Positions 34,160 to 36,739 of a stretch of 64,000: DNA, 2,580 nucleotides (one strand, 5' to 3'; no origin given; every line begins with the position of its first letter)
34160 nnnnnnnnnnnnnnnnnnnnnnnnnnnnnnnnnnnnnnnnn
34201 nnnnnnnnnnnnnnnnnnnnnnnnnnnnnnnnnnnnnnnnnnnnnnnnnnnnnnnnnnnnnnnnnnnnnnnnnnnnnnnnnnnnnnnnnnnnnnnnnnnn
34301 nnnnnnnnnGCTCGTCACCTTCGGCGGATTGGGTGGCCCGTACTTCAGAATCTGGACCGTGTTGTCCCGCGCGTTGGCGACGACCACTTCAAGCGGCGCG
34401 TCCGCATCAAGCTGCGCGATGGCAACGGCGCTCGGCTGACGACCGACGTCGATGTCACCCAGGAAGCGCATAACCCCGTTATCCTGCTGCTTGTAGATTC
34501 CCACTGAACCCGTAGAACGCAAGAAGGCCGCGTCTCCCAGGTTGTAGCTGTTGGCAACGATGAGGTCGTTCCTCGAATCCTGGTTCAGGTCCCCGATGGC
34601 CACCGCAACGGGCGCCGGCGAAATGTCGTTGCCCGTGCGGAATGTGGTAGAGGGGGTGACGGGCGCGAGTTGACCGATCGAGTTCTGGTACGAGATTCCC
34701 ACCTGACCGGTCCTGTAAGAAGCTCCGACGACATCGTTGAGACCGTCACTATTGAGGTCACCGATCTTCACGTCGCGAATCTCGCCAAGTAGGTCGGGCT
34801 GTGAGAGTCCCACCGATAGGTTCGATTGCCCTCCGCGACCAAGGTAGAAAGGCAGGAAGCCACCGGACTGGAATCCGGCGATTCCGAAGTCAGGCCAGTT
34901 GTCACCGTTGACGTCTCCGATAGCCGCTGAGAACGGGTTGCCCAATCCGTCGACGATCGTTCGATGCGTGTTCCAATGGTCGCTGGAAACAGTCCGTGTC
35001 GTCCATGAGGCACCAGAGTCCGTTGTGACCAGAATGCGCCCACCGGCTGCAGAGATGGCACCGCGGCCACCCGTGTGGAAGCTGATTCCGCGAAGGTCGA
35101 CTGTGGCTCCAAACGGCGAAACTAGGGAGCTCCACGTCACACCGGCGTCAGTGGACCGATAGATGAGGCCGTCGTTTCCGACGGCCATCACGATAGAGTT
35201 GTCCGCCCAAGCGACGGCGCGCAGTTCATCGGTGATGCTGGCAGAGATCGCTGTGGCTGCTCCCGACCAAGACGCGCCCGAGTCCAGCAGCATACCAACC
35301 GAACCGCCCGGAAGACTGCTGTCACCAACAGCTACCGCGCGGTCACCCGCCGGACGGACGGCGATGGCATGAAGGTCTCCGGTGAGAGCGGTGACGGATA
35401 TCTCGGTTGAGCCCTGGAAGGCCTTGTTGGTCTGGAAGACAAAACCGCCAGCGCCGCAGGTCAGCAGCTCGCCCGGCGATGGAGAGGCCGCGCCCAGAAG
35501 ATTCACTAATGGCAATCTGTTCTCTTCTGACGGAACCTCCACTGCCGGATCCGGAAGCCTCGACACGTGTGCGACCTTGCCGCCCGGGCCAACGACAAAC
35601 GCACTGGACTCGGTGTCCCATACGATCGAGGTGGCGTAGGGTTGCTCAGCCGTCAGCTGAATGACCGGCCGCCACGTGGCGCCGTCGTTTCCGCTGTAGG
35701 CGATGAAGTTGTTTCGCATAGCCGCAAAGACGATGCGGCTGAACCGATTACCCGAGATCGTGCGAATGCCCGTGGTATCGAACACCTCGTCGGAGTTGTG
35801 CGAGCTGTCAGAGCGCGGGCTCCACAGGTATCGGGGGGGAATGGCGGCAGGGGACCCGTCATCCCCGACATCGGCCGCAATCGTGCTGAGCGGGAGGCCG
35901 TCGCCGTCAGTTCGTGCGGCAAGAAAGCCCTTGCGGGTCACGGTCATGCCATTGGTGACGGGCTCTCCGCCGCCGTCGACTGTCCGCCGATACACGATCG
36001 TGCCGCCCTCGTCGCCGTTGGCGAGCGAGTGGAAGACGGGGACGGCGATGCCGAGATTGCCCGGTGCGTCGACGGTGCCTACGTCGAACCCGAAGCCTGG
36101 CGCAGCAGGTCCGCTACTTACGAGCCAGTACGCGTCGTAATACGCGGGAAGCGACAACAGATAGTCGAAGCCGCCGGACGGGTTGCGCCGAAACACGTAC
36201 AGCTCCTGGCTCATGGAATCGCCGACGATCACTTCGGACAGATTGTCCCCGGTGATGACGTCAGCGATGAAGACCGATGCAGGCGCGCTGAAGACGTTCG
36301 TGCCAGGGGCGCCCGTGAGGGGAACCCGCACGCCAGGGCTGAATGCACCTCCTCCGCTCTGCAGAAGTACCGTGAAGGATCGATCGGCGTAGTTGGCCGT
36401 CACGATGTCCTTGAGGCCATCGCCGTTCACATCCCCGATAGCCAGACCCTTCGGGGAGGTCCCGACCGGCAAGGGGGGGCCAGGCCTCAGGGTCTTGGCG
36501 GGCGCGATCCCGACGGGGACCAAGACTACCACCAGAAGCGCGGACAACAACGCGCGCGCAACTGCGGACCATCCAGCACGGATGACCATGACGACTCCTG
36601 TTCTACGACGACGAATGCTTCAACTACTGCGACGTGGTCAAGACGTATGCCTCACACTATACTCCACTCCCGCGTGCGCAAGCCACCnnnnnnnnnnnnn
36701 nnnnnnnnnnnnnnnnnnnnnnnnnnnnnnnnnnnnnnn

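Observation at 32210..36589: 1459-aa secreted protein combining FG-GAP/VCBS repeats, a BNR (Asp-box) propeller-like region and duplicated Ig/FN3-like modules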

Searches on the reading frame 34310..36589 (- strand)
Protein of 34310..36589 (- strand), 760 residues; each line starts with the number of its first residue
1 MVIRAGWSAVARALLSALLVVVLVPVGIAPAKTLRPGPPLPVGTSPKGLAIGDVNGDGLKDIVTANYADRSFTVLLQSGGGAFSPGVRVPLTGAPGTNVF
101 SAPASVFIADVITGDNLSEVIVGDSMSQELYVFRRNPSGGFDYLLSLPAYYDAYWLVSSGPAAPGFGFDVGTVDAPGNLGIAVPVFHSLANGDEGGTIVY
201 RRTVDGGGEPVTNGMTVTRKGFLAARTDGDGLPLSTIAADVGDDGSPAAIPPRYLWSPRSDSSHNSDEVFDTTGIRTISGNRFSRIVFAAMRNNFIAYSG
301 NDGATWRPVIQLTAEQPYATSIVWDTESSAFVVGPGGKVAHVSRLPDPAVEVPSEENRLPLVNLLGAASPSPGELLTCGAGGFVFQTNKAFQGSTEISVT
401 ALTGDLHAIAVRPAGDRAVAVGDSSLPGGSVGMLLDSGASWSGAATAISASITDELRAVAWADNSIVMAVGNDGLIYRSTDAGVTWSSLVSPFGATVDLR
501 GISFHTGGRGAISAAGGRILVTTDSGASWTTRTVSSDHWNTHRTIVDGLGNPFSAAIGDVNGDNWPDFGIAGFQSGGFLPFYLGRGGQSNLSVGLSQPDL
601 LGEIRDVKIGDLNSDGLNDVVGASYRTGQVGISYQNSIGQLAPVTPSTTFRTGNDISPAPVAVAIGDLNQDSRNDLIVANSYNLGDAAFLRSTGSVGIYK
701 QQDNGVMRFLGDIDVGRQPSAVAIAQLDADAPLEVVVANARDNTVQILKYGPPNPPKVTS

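Call 45: find_related_loci(query=A5, collection=genome_contigs, flank=10000)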
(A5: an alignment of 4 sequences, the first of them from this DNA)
Query A5 (760 aa) in genome_contigs; peptide patterns used: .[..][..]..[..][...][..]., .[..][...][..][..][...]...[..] (x = any residue, [..] = any of these).
600 stretches matched a pattern (row limit reached: there are more); 168 encode a relative of the query (tblastn E <= 1e-3); the best 80 are kept; 80 distinct loci.
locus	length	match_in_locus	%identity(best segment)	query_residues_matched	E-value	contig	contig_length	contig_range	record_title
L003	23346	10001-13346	32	36-751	3e-16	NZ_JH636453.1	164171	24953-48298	Zavarzinella formosa DSM 19928 Scaffold15, whole genome shotgun sequence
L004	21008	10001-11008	34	30-749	7e-15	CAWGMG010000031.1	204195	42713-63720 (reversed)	MAG: uncultured Verrucomicrobiae bacterium isolate MFD01213.bin.2.156 genome assembly, contig: contig_7677, whole genome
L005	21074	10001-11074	30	42-748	5e-14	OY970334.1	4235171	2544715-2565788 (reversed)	MAG: uncultured Bacteroidetes bacterium isolate MFD05512.bin.c.1 genome assembly, chromosome: 1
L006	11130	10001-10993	32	12-748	8e-14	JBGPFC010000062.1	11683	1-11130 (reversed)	MAG: Candidatus Eisenbacteria bacterium isolate OBJ_0618_7090110_76 k141_5886719_length_11683_cov_21.9305, whole genome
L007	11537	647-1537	33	36-749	4e-13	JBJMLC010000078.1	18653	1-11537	MAG: Solirubrobacteraceae bacterium isolate H2_16_all_fractions_metab_conc_65_69_12 k255_4908005, whole genome shotgun s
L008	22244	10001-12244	30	29-748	4e-13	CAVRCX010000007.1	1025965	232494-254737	MAG: Terriglobia bacterium isolate MFD04780.bin.1.217 genome assembly, contig: contig_18135, whole genome shotgun sequen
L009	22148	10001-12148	33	1-748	4e-13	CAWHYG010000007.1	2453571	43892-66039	MAG: Candidatus Eisenbacteria bacterium isolate MFD01476.bin.1.183 genome assembly, contig: contig_35578, whole genome s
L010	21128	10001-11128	31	33-755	3e-12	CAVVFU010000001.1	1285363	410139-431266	MAG: uncultured Gemmataceae bacterium isolate MFD01716.bin.3.101 genome assembly, contig: contig_15704, whole genome sho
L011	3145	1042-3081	31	40-749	2e-12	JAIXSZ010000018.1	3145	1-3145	MAG: Sphingobacteriales bacterium isolate C8_MAG_00020 pond_C8_MAG_00020_000000000052, whole genome shotgun sequence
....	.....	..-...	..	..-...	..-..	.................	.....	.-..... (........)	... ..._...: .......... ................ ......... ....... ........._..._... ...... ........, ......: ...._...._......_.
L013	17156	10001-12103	31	18-748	3e-12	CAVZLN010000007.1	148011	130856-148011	MAG: Candidatus Eisenbacteria bacterium isolate MFD05942.bin.1.102 genome assembly, contig: contig_83877, whole genome s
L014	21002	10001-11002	34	33-748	3e-12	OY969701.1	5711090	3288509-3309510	MAG: Pyrinomonadaceae bacterium isolate MFD04212.bin.c.1 genome assembly, chromosome: 1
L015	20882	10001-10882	30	1-748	7e-12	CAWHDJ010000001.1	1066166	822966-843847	MAG: uncultured delta proteobacterium isolate MFD09495.bin.2.10 genome assembly, contig: contig_10063, whole genome shot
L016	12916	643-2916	33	30-752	1e-11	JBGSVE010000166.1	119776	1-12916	MAG: Pirellulaceae bacterium isolate JTS-AC45 k141_3265255, whole genome shotgun sequence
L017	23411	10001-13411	30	33-751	2e-11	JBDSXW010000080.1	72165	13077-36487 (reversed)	MAG: Chitinophagaceae bacterium isolate cluster1_bin.660 k127_10023622, whole genome shotgun sequence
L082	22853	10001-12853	30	22-748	7e-9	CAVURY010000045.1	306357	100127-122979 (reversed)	MAG: uncultured Planctomycetota bacterium isolate MFD09671.bin.3.67 genome assembly, contig: contig_4009, whole genome s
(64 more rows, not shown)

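Call 46: find_homologous_proteins(query=A5, max_evalue=1e-10)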
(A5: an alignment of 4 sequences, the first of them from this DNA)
Query A5 (4 sequences) (760 aa, profile of the alignment): 50 proteins with E <= 1e-10 among 8000 candidates.
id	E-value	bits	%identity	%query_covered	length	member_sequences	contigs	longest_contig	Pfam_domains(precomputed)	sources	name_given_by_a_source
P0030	5.7e-64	235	37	14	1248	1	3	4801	PF07679.23,PF13895.13,PF13927.13,PF25852.1,PF14870.13,PF02012.27,PF00791.27,PF15902.13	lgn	-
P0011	1.9e-63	233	39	17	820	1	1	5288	PF14870.13,PF02012.27,PF15902.13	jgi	jgi:photosystem II stability/assembly factor-like uncharacterized protein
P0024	3.8e-50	189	27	20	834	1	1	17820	PF25852.1,PF14870.13,PF15902.13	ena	-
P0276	1.3e-43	167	25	27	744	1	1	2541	PF18962.8,PF14870.13,PF02012.27,PF15902.13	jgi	jgi:photosystem II stability/assembly factor-like uncharacterized protein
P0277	1.4e-42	164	41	15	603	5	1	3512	PF25852.1,PF14870.13,PF02012.27,PF15902.13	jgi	-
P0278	5.6e-38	149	31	20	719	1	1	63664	PF14870.13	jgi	jgi:photosystem II stability/assembly factor-like uncharacterized protein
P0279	1.8e-36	144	37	13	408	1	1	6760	PF01839.30,PF13517.13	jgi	jgi:FG-GAP-like repeat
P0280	1.4e-35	141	30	12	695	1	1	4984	PF14870.13,PF02012.27,PF15902.13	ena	-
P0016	1.3e-34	138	34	16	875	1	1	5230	PF01839.30,PF13517.13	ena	-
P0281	8.4e-33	132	27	21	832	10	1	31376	PF00404.25,PF14870.13,PF02012.27,PF15902.13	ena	-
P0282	4.8e-32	129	36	12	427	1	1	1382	PF01839.30,PF13517.13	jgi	jgi:VCBS repeat protein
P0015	7.8e-32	128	28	19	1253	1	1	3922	PF01839.30,PF16743.11,PF13517.13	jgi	jgi:hypothetical protein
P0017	4.1e-31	126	43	7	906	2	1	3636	PF01839.30,PF13517.13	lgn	-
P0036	3.3e-30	123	33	11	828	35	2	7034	PF14870.13,PF02012.27,PF15902.13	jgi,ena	-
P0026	6.1e-29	119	32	16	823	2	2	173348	PF01839.30,PF00404.25,PF13517.13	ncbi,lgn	-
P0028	1.1e-27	115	42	8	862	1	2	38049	PF01839.30,PF13517.13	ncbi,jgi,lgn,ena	-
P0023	1.1e-25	108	27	26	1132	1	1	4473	PF01839.30,PF01833.31,PF13517.13,PF18962.8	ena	-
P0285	1.4e-24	104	41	7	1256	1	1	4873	PF01839.30,PF12256.15,PF17963.8,PF17892.8,PF14779.13,PF13517.13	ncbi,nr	ncbi:MAG: FG-GAP-like repeat-containing protein [Afipia sp.]|nr:FG-GAP-like repeat-containing protei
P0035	8.0e-23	99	30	25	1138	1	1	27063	PF01839.30,PF22352.3,PF00801.27,PF16743.11,PF17963.8,PF13517.13,PF05345.19,PF18911.7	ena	-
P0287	3.3e-22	97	27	19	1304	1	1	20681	PF01839.30,PF12256.15,PF03160.21,PF13517.13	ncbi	ncbi:MAG: beta strand repeat-containing protein [Panacagrimonas sp.]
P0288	5.2e-22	96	35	11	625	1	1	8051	PF01839.30,PF01833.31,PF13517.13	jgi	jgi:hypothetical protein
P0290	1.1e-18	85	31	27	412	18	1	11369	PF01839.30,PF12256.15,PF16743.11,PF13517.13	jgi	jgi:uncharacterized protein (DUF2141 family)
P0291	7.7e-18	82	30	20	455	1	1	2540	PF01839.30,PF12256.15,PF16743.11,PF13517.13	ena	-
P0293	1.2e-17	81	30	18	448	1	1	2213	PF01839.30,PF12256.15,PF13517.13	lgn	-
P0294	1.5e-17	81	32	25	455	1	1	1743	PF01839.30,PF12256.15,PF16743.11,PF13517.13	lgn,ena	-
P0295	6.5e-17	79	34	14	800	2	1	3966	PF01839.30,PF12256.15,PF13517.13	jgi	jgi:hypothetical protein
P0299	4.1e-15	73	28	20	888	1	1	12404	PF22073.3,PF01839.30,PF12256.15,PF15780.12,PF16743.11,PF00404.25,PF13517.13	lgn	-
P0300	1.3e-14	71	29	24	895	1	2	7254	PF22073.3,PF01839.30,PF12256.15,PF15780.12,PF16743.11,PF25292.1,PF13517.13,PF22544.3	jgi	jgi:hypothetical protein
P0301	5.7e-14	69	29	24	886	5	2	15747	PF22073.3,PF01839.30,PF12256.15,PF15780.12,PF16743.11,PF13517.13,PF14783.13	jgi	jgi:hypothetical protein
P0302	5.8e-14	69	29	17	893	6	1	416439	PF22073.3,PF01839.30,PF12256.15,PF15780.12,PF16743.11,PF13517.13,PF22544.3,PF21955.1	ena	-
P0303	1.5e-13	68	23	26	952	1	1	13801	PF01839.30,PF13517.13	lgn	-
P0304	1.7e-13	68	27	26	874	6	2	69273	PF22073.3,PF01839.30,PF12256.15,PF15780.12,PF16743.11,PF13517.13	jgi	jgi:hypothetical protein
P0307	6.6e-13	66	37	13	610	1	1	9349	PF01839.30,PF13205.13,PF13517.13,PF18962.8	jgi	-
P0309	2.7e-12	64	35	11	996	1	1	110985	PF01839.30,PF16743.11,PF13517.13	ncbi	ncbi:MAG: FG-GAP-like repeat-containing protein [Acidobacteriota bacterium]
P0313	8.9e-11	59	27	20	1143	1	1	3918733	PF01839.30,PF13585.13,PF01833.31,PF13517.13,PF18911.7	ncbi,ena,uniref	ncbi:FG-GAP-like repeat-containing protein [Ekhidna sp.]|uniref:FG-GAP-like repeat-containing protei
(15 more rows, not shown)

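Call 64: predict_structure(alignment_id=A6)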
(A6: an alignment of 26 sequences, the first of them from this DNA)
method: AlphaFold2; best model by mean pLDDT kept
length: 725 residues; sequences in the alignment: 26
mean_pLDDT: 75.3   pTM: 0.65
mean pLDDT of the five models: 75.3, 73.5, 73.4, 72.0, 69.0
residues with pLDDT >= 90: 205; 70-90: 290; 50-70: 136; < 50: 94
segments of 3 or more residues with pLDDT < 50: 121-131, 188-242, 503-515, 554-557, 611-614
pLDDT, mean of each block of 10 residues (from residue 1): 90 95 94 94 93 91 63 92 88 87 91 81 42 74 80 68 69 56 49 34 35 35 32 38 66 72 74 66 79 87 88 73 78 90 90 87 77 88 91 68 74 60 84 94 92 90 86 81 76 91 43 49 81 74 63 51 56 83 87 84 65 61 76 93 93 54 86 89 91 87 94 93 68
secondary structure, 60 per line:
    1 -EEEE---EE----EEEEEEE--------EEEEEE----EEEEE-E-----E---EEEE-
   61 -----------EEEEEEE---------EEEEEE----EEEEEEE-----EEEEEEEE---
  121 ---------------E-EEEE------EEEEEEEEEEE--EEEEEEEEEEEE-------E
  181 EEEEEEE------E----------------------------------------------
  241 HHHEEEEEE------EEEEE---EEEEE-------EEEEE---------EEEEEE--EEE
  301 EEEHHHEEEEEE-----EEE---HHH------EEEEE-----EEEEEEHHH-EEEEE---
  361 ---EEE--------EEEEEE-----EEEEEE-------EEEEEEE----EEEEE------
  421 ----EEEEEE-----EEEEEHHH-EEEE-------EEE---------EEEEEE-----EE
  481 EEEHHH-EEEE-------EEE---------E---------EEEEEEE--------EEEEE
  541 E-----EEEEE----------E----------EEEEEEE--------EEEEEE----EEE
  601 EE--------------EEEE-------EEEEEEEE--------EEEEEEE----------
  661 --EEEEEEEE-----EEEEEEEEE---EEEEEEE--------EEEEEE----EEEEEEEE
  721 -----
elements in order (helices of 4 or more, strands of 3 or more residues): E2-5 E15-21 E30-35 E40-44 E56-59 E72-78 E88-93 E98-104 E110-117 E138-141 E148-158 E161-172 E180-187 E244-249 E256-260 E264-268 E276-280 E290-295 E298-303 E307-312 E318-320 E333-337 E343-348 E353-357 E364-366 E375-380 E386-391 E399-405 E410-414 E425-430 E436-440 E445-448 E456-458 E468-473 E479-483 E488-491 E499-501 E521-527 E536-541 E547-551 E573-579 E588-593 E598-602 E617-620 E628-635 E644-650 E663-670 E676-684 E688-694 E703-708 E713-720
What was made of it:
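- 35936..36496 (-): FG-GAP propeller, closing strand plus blades 1-3 (aa 32-218); canonical Ca2+ loop at aa 53-61. AF2 strands at model 2-187, pLDDT mostly 80-95 (call 64).
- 34994..35770 (-): Inserted six-bladed BNR/Asp-box propeller, Ycf48-like (aa 274-532); Asp-boxes at aa 299-306, 479-486, 522-529. 24 strands in the AF2 model (call 64).
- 34337..34993 (-): Return linker plus FG-GAP blades 4-7 (aa 533-751); canonical Ca2+ loops at aa 559-567, 611-619, 667-675. 15 strands in the model (call 64).
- On FG-GAP / integrin-alpha-type beta-propeller (Pfam PF13517, PF01839): The AF2 DSSP string gives 1+12 strands before and 15 after the insert, 28 in all (call 64).
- On Ycf48 proper (photosystem II assembly factor): The model has six blades and the domain is nested (call 64).
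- The AF2 model (pLDDT 75.3, pTM 0.65) has a 13/24/15 strand layout with low-confidence linkers exactly at the two junctions (call 64).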

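Call 67: fold_search(model_id=the predicted structure, library=pdb)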
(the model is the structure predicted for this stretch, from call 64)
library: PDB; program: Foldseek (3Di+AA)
matches with E <= 10: 1595; with E <= 0.001: 1313
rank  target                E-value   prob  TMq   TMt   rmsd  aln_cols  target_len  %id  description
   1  5i2t                  1.1e-14  1.00  0.21  0.25  26.6       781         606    9  Domain characterization of the WD protein Pwp2 and their relevance in ribosome biogenesis (released 2017-06-21)
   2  5m2n                  1.3e-14  1.00  0.21  0.22  29.2       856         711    9  Crystal Structure of Elongator subunit Elp2 (released 2016-12-28)
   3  8asv_B                1.9e-14  1.00  0.22  0.20  31.9       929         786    9  Cryo-EM structure of yeast Elongator complex (released 2022-12-07)
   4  8pty_B                1.9e-14  1.00  0.20  0.21  25.9       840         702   10  Cryo-EM structure of human Elp123 in complex with 5'-deoxyadenosine and methionine (released 2024-04-17)
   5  4xfv                  3.0e-14  1.00  0.17  0.17  33.9       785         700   10  Crystal Structure of Elp2 (released 2015-05-20)
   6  4tz4_A                3.0e-14  1.00  0.17  0.12  34.1       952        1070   10  Crystal Structure of Human Cereblon in Complex with DDB1 and Lenalidomide (released 2014-08-06)
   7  9n6v_LH               7.1e-14  1.00  0.21  0.19  25.7       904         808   11  SSU processome maturation and disassembly, State A (released 2025-11-05)
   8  8asw_B                8.5e-14  1.00  0.22  0.20  31.4       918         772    8  Cryo-EM structure of yeast Elp123 in complex with alanine tRNA (released 2022-12-07)
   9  6qk7_B                9.8e-14  1.00  0.20  0.20  26.1       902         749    9  Elongator catalytic subcomplex Elp123 lobe (released 2019-07-17)
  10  9bbh                  9.8e-14  1.00  0.19  0.13  35.1       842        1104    9  Co-crystal structure of human DDB1 bound to fragment UB028670 (released 2024-06-12)
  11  7ukn_A                1.2e-13  1.00  0.16  0.12  31.1       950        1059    8  Crystal Structure of DDB1 in Complex with the H-Box Motif of pUL145 (released 2022-08-10)
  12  6rxt_UL               1.9e-13  1.00  0.20  0.19  25.5       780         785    8  Cryo-EM structure of the 90S pre-ribosome (Kre33-Noc4) from Chaetomium thermophilum, state A (released 2019-08-14)
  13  9qfq_P                2.1e-13  1.00  0.17  0.20  30.9       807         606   10  Cryo-EM structure of the cofilactin barbed end bound by AIP1 (released 2025-10-08)
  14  8ojh_A                2.1e-13  1.00  0.18  0.12  36.8       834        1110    9  Crystal structure of human CRBN-DDB1 in complex with compound 4 (released 2023-07-19)
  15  1pgu_B                2.2e-13  1.00  0.20  0.23  26.3       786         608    9  YEAST ACTIN INTERACTING PROTEIN 1 (AIP1), Se-Met PROTEIN, MONOCLINIC CRYSTAL FORM (released 2003-07-15)
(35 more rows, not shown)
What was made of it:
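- Closest known: Multi-propeller scaffolds DDB1 / CPSF160 / SF3b130, Elp2, Aip1. Same: They are the best structural matches to the head model, at E about 1e-14 (call 67).
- Foldseek top hits are all multi-propeller proteins at E about 1e-14 (call 67).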
